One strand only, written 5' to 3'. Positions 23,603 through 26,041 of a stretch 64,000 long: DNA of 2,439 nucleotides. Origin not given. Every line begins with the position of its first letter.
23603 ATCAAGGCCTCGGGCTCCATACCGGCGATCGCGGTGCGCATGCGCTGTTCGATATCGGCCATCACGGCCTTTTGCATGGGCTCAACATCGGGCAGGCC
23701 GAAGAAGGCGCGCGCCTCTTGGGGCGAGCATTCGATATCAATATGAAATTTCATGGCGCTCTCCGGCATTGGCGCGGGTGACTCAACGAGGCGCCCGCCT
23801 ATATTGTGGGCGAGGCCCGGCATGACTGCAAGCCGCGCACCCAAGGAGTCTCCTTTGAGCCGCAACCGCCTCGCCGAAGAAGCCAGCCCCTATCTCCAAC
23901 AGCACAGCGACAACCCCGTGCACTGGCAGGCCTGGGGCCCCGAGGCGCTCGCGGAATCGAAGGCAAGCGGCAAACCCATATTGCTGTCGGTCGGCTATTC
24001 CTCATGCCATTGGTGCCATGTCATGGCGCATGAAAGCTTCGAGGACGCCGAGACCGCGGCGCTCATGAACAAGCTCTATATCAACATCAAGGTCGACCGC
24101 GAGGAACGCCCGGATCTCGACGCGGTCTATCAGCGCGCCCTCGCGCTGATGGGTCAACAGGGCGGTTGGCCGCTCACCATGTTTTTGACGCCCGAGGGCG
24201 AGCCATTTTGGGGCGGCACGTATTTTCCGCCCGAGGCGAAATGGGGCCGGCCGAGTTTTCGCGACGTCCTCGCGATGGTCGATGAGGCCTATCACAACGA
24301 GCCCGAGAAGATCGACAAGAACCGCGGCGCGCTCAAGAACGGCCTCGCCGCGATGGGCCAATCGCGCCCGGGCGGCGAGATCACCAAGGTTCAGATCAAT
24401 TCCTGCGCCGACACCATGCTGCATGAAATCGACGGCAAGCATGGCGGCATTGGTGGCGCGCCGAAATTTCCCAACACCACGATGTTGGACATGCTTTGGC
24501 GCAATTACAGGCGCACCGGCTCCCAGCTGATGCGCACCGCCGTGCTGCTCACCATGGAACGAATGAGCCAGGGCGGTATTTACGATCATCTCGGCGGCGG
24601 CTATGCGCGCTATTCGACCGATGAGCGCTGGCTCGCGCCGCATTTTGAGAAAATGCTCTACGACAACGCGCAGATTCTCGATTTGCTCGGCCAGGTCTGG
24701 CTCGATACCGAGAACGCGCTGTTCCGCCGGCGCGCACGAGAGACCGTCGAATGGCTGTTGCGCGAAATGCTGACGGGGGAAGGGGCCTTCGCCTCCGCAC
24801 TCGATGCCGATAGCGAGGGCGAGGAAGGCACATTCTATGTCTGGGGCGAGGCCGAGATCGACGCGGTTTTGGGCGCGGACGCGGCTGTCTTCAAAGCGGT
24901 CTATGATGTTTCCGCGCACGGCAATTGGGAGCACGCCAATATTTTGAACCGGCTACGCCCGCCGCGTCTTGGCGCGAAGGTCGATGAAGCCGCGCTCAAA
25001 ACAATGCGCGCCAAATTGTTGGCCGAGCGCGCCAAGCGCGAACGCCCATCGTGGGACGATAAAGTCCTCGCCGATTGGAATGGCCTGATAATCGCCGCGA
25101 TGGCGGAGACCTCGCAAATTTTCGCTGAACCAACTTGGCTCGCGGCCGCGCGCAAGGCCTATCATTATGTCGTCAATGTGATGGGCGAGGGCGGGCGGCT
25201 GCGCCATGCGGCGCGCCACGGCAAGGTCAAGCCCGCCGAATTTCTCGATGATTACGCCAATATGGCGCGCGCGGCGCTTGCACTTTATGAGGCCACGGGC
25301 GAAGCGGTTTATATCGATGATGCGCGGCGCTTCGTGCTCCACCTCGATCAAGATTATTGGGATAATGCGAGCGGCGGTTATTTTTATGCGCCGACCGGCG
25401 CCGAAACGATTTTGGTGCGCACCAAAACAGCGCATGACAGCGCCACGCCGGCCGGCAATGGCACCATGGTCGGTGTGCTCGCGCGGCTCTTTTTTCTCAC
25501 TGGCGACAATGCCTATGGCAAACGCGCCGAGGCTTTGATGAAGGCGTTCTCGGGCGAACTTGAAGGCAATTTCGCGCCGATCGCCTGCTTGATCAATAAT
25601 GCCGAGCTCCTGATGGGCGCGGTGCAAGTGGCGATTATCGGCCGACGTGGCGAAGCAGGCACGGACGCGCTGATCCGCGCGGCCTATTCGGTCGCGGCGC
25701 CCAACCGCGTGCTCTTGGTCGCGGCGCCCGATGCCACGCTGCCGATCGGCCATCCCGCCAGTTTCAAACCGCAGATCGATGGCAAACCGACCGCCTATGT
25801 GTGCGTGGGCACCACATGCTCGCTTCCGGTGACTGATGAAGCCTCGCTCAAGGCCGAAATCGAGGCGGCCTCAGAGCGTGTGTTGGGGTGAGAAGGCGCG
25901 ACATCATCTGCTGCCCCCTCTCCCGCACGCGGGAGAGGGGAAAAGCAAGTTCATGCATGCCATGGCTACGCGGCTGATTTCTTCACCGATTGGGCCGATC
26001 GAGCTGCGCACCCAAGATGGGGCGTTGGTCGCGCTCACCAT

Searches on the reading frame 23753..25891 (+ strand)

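Call 15: search_protein_families(library=ncbifam, max_evalue=1e-8, proteins=[window:23753-25891:+])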
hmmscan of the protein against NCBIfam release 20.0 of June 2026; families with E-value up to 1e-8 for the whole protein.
window:23753-25891:+ (712 aa): 0 families

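Call 62: search_protein_families(library=pfam, max_evalue=0.01, proteins=[window:23753-25891:+])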
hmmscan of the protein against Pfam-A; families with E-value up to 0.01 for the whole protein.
window:23753-25891:+ (712 aa): 4 families
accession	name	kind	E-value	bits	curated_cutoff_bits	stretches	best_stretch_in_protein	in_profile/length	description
PF03190.21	Thioredox_DsbH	-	4.1e-71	238.7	27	1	38-196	2-160/163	Protein of unknown function, DUF255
PF13899.12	Thioredoxin_7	-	1.3e-08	35.2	27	1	58-147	2-83/83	Thioredoxin-like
PF03663.20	Glyco_hydro_76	-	8.7e-05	22.6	25.9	1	445-599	94-251/366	Glycosyl hydrolase family 76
PF00759.25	Glyco_hydro_9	-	0.0013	18.5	27.7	1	430-542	137-268/444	Glycosyl hydrolase family 9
